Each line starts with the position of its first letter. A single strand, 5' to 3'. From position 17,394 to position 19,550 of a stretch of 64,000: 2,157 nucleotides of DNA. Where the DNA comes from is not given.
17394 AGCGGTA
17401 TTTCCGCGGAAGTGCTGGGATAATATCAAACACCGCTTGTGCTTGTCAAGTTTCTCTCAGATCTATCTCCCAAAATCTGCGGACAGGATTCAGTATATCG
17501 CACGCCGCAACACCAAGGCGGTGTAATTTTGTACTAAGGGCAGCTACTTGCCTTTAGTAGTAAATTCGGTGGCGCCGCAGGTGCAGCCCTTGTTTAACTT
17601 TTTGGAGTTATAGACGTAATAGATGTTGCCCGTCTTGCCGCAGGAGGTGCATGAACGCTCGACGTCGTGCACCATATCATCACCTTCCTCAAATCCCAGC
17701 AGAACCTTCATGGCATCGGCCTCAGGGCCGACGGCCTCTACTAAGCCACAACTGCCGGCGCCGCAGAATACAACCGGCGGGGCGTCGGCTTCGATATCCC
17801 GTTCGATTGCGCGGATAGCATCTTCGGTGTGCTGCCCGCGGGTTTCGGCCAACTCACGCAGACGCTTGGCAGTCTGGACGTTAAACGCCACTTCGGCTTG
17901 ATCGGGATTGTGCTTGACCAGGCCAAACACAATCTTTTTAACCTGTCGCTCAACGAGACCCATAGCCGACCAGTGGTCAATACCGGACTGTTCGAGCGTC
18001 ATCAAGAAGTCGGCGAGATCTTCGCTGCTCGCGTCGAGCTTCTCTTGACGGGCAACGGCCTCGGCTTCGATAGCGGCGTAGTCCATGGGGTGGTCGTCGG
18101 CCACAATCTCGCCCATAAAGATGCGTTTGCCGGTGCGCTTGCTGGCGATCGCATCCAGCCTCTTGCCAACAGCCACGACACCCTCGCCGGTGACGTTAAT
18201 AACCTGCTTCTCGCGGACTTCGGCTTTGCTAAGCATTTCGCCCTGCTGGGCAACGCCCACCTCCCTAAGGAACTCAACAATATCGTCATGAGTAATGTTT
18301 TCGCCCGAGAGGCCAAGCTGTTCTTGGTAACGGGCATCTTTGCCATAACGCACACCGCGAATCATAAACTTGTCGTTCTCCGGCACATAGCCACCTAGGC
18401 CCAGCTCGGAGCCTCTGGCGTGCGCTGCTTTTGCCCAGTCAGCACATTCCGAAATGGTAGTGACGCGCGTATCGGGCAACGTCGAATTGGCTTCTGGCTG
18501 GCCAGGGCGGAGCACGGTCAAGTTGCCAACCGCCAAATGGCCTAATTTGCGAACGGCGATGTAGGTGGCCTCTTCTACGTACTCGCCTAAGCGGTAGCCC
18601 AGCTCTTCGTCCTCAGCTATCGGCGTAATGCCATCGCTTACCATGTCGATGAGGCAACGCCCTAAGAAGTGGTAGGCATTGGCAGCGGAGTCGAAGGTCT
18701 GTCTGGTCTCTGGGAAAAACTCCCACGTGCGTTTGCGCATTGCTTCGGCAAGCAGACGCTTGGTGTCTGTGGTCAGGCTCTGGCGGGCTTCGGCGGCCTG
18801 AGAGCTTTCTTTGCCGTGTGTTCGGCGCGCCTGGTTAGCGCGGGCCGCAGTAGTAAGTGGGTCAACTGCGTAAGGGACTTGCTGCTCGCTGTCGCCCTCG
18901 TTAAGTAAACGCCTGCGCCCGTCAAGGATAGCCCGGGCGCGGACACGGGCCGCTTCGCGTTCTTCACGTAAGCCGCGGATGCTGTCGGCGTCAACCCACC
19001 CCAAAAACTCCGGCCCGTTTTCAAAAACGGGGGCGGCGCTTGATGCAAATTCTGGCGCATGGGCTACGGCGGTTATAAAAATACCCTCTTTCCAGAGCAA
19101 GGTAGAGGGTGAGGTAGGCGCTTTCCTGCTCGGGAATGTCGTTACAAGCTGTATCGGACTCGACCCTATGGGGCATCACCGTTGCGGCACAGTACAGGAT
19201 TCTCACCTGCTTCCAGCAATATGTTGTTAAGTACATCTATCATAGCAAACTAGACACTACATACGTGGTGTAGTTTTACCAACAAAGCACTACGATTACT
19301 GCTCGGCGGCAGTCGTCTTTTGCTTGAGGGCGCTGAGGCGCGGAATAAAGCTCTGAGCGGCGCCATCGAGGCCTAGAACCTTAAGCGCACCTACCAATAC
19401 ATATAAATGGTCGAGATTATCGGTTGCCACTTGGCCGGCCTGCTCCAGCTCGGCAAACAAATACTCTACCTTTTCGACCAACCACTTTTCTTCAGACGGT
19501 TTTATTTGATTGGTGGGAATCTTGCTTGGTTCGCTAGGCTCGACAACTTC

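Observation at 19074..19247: Complete cobalamin riboswitch with a readable ON/OFF mechanism in a CPR genome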

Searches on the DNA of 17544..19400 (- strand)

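Call 3: search_rna_families(source=window, start=18900, end=19400, threshold=evalue, max_evalue=10, show_alignments=5)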
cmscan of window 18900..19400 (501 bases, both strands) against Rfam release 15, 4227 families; matches with E-value up to 10: 4.
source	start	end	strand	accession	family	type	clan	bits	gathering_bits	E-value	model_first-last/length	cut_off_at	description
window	19130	19269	-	RF00174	Cobalamin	Cis-reg; riboswitch;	CL00101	30.9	31.5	3.9e-06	1-189/189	no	Cobalamin riboswitch aptamer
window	19014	19031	+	RF01322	CRISPR-DR9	Gene; CRISPR;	-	14.1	45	4.4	7-24/37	no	CRISPR RNA direct repeat element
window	18928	18954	+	RF01519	CC0196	Gene; sRNA;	-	11.2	35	7.8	32-58/58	no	Caulobacter sRNA CC0196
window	19170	19242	-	RF02111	IS009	Gene;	-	10.9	117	3.6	1-199/199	no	IS009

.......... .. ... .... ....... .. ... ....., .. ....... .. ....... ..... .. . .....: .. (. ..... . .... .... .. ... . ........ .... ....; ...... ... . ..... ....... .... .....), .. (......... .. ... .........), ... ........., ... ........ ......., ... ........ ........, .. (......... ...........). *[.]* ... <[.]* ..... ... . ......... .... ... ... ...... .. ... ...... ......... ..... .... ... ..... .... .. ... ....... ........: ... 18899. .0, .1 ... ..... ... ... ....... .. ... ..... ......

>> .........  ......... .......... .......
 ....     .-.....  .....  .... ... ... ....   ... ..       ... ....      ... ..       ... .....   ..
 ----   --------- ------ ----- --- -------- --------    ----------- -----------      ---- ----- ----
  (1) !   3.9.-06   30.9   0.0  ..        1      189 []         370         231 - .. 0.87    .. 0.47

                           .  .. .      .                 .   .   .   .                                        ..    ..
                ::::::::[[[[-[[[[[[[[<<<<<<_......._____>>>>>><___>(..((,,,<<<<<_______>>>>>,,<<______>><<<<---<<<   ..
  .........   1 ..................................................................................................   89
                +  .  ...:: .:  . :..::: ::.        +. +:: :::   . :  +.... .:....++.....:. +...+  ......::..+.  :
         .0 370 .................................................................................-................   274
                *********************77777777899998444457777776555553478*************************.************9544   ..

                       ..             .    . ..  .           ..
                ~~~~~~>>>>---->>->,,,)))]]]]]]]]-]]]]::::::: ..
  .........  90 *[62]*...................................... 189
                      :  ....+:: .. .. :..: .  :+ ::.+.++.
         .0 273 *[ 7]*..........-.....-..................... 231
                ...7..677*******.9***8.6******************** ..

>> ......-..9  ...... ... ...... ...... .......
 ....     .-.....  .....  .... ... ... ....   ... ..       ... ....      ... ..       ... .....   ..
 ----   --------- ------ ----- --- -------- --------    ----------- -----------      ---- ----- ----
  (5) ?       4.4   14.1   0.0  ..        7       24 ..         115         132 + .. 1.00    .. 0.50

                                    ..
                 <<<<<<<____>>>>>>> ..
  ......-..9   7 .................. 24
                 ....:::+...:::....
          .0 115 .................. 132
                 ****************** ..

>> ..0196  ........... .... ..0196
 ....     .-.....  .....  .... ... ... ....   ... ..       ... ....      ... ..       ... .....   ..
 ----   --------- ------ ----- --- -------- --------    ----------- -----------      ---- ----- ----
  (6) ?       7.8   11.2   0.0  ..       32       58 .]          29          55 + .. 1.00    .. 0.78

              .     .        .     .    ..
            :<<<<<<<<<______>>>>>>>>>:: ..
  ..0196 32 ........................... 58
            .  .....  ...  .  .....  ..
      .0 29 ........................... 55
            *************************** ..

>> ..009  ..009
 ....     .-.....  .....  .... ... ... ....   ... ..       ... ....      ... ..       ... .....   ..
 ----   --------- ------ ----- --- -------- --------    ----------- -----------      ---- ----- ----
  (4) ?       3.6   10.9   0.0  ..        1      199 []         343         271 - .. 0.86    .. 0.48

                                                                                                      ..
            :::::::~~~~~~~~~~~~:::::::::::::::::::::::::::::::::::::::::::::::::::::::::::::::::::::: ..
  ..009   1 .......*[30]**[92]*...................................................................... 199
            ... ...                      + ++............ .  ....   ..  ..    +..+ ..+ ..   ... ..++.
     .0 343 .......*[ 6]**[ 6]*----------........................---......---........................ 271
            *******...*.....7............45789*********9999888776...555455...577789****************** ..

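Call 14: search_rna_families(sources=[L001, L002, L003, L004, L005, L006, L007, L008, L009, L010, L011, L012, L013, L014, L015, L016, L017, L018, L019, L020], threshold=gathering)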
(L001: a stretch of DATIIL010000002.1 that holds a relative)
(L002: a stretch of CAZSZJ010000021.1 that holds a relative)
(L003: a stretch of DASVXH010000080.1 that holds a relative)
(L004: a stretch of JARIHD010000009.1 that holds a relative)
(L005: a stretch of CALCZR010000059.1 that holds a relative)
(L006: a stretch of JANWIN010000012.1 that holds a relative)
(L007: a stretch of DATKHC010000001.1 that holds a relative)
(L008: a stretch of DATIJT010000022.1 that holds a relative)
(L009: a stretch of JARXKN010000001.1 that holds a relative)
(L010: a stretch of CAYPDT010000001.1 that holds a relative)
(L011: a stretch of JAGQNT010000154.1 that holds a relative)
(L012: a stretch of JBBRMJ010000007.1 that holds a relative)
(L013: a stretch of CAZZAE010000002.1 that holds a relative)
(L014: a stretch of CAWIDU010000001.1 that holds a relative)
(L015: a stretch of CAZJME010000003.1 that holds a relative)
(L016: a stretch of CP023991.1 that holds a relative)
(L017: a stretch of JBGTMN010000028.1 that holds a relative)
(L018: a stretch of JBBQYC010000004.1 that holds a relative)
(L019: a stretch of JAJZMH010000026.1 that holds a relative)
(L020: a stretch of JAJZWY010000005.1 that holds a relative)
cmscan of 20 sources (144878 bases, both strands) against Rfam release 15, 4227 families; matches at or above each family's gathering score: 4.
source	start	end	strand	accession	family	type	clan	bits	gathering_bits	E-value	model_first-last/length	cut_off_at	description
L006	2823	2899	+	RF01689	AdoCbl-II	Cis-reg; riboswitch;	CL00101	36.6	36.5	0.00012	1-81/81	no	AdoCbl-II (Cobalamin/B12) riboswitch aptamer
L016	2737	2876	+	RF00174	Cobalamin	Cis-reg; riboswitch;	CL00101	35.6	31.5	5.1e-05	1-189/189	no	Cobalamin riboswitch aptamer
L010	2831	2955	+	RF00174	Cobalamin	Cis-reg; riboswitch;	CL00101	33.8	31.5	0.00017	1-189/189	no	Cobalamin riboswitch aptamer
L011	2543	2605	+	RF00174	Cobalamin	Cis-reg; riboswitch;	CL00101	31.9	31.5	0.00056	47-167/189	no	Cobalamin riboswitch aptamer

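Call 15: search_rna_families(sources=[L021, L022, L023, L024, L025, L026, L027, L028, L029, L030], threshold=evalue, max_evalue=1)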
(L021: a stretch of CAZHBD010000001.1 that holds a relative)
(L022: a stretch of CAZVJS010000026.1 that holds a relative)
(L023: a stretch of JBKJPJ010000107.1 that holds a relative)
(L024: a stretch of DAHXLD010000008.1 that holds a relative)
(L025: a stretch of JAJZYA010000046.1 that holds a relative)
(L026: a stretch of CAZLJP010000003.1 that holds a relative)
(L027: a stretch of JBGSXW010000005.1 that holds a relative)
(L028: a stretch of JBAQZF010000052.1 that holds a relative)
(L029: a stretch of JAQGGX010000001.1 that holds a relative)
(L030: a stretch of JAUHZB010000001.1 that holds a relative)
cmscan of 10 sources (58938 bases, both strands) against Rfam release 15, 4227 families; matches with E-value up to 1: 8.
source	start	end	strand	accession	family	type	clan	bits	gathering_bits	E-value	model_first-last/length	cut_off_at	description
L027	6415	6469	+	RF00008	Hammerhead_3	Gene; ribozyme;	CL00010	45.7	48.5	7.7e-07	1-54/54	no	Hammerhead ribozyme (type III)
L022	2886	2963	+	RF01689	AdoCbl-II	Cis-reg; riboswitch;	CL00101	45.1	36.5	1.1e-07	1-81/81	no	AdoCbl-II (Cobalamin/B12) riboswitch aptamer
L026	2755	2831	+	RF01689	AdoCbl-II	Cis-reg; riboswitch;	CL00101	37.9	36.5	2e-05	1-81/81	no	AdoCbl-II (Cobalamin/B12) riboswitch aptamer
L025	2602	2741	+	RF00174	Cobalamin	Cis-reg; riboswitch;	CL00101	36.2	31.5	1.4e-05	1-189/189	no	Cobalamin riboswitch aptamer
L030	2737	2896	+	RF00174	Cobalamin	Cis-reg; riboswitch;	CL00101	31.9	31.5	0.00024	1-189/189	no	Cobalamin riboswitch aptamer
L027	2561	2632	+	RF00174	Cobalamin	Cis-reg; riboswitch;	CL00101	26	31.5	0.012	47-167/189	no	Cobalamin riboswitch aptamer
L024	2798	2860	+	RF00174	Cobalamin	Cis-reg; riboswitch;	CL00101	24.1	31.5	0.041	47-167/189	no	Cobalamin riboswitch aptamer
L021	2797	2867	+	RF00174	Cobalamin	Cis-reg; riboswitch;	CL00101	19.5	31.5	0.8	48-166/189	no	Cobalamin riboswitch aptamer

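Call 33: build_rna_model(alignment_id=A2)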
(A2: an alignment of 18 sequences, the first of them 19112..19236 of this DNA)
Model R1 built from alignment A2 (18 sequences, 161 columns); structure: RNAalifold consensus.
model positions 115; base pairs 19; branch points 3; effective number of sequences 2.27; information 0.59 bits per position. Calibrated on 0.2 Mb of random sequence (short: E-values are rough).
structure used (alignment columns):
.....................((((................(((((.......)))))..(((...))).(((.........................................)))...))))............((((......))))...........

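Call 34: search_with_rna_model(model_id=R1, sources=[window, L001, L002, L003, L004, L005, L006, L007, L008, L009, L010, L011, L012, L013, L014, L015, L016, L017, L018, L019, L020, L021, L022, L023, L024, L025, L026, L027, L028, L029, L030], max_evalue=1, make_alignment=true)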
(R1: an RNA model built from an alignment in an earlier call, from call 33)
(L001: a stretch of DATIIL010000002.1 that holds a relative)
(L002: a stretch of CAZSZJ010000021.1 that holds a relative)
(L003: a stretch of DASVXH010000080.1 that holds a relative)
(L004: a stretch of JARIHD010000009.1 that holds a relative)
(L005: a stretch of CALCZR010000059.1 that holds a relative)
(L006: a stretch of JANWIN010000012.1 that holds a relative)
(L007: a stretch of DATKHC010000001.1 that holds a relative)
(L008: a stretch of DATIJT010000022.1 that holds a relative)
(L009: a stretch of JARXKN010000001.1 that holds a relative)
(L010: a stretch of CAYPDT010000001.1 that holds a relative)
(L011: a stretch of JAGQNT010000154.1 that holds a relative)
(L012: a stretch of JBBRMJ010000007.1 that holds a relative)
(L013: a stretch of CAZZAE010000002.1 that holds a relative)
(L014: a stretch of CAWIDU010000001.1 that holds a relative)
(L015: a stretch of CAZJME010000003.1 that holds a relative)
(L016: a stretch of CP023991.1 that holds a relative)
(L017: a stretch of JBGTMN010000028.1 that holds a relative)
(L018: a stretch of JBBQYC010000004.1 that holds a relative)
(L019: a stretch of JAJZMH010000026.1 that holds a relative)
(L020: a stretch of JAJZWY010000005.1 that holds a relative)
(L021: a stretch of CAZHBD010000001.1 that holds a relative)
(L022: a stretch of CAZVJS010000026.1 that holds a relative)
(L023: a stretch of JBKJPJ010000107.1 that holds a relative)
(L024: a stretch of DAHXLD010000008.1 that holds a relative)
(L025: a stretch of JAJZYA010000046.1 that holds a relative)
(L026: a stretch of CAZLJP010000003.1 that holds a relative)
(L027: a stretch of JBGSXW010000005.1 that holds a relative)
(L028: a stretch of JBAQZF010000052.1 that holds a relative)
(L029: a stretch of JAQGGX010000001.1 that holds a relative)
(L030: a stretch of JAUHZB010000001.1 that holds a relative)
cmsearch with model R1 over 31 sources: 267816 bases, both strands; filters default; matches with E-value up to 1: 28.
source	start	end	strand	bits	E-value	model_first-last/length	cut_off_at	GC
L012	2823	2936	+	111.5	5.3e-23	1-115/115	no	0.46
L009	2852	2969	+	108.6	2.5e-22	1-115/115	no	0.43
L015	2761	2874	+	107.2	5.3e-22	1-115/115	no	0.51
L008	2724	2836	+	107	5.8e-22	1-115/115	no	0.48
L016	2763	2888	+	106.9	6.1e-22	1-115/115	no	0.46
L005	2843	2970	+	105.9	1e-21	1-115/115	no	0.48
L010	2854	2965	+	105.2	1.5e-21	1-115/115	no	0.44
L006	2820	2918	+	103.4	4e-21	1-115/115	no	0.47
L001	2848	2970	+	101.8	9.1e-21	1-115/115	no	0.46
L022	2884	2983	+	99.8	2.7e-20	1-115/115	no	0.45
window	19119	19233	-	98.7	4.6e-20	1-115/115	no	0.51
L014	2810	2929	+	98.1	6.5e-20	1-115/115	no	0.49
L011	2525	2633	+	97.5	9.1e-20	1-115/115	no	0.47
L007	2778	2898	+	95.9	2.1e-19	1-115/115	no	0.47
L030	2770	2902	+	94.4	4.5e-19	1-115/115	no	0.47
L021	2776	2967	+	89.8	5.3e-18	1-115/115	no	0.5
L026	2753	2849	+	88.9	8.3e-18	1-115/115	no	0.49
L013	2801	2921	+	86.6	2.9e-17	1-115/115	no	0.48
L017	2700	2902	+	81.6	4.2e-16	1-115/115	no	0.49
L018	2800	2924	+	78.7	1.9e-15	1-115/115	no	0.48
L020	2874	2995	+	75.6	1e-14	1-115/115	no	0.43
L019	2866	2986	+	75.4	1.1e-14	1-115/115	no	0.4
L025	2641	2764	+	73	3.8e-14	1-115/115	no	0.38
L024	2780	2886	+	67.6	6.8e-13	1-115/115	no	0.43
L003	2635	2779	+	66.6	1.1e-12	1-115/115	no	0.43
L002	2630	2778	+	62.7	8.9e-12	1-115/115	no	0.46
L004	2626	2774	+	60.3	3.3e-11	1-115/115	no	0.48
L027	2534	2633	+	38.1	4.2e-06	1-115/115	no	0.46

Alignment A3: 28 matches aligned to the model, 291 columns, each read 5' to 3' on its own strand. Consensus structure (alignment columns), stored with it:
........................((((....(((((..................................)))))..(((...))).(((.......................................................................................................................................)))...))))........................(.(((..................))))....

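Call 62: search_rna_families(source=L022, start=2780, end=3060, threshold=evalue, max_evalue=0.01, show_alignments=2)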
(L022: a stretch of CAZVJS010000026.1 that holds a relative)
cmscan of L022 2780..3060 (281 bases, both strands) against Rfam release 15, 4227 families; matches with E-value up to 0.01: 1.
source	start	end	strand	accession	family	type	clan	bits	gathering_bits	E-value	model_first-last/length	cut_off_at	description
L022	2886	2963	+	RF01689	AdoCbl-II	Cis-reg; riboswitch;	CL00101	45.1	36.5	5.4e-10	1-81/81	no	AdoCbl-II (Cobalamin/B12) riboswitch aptamer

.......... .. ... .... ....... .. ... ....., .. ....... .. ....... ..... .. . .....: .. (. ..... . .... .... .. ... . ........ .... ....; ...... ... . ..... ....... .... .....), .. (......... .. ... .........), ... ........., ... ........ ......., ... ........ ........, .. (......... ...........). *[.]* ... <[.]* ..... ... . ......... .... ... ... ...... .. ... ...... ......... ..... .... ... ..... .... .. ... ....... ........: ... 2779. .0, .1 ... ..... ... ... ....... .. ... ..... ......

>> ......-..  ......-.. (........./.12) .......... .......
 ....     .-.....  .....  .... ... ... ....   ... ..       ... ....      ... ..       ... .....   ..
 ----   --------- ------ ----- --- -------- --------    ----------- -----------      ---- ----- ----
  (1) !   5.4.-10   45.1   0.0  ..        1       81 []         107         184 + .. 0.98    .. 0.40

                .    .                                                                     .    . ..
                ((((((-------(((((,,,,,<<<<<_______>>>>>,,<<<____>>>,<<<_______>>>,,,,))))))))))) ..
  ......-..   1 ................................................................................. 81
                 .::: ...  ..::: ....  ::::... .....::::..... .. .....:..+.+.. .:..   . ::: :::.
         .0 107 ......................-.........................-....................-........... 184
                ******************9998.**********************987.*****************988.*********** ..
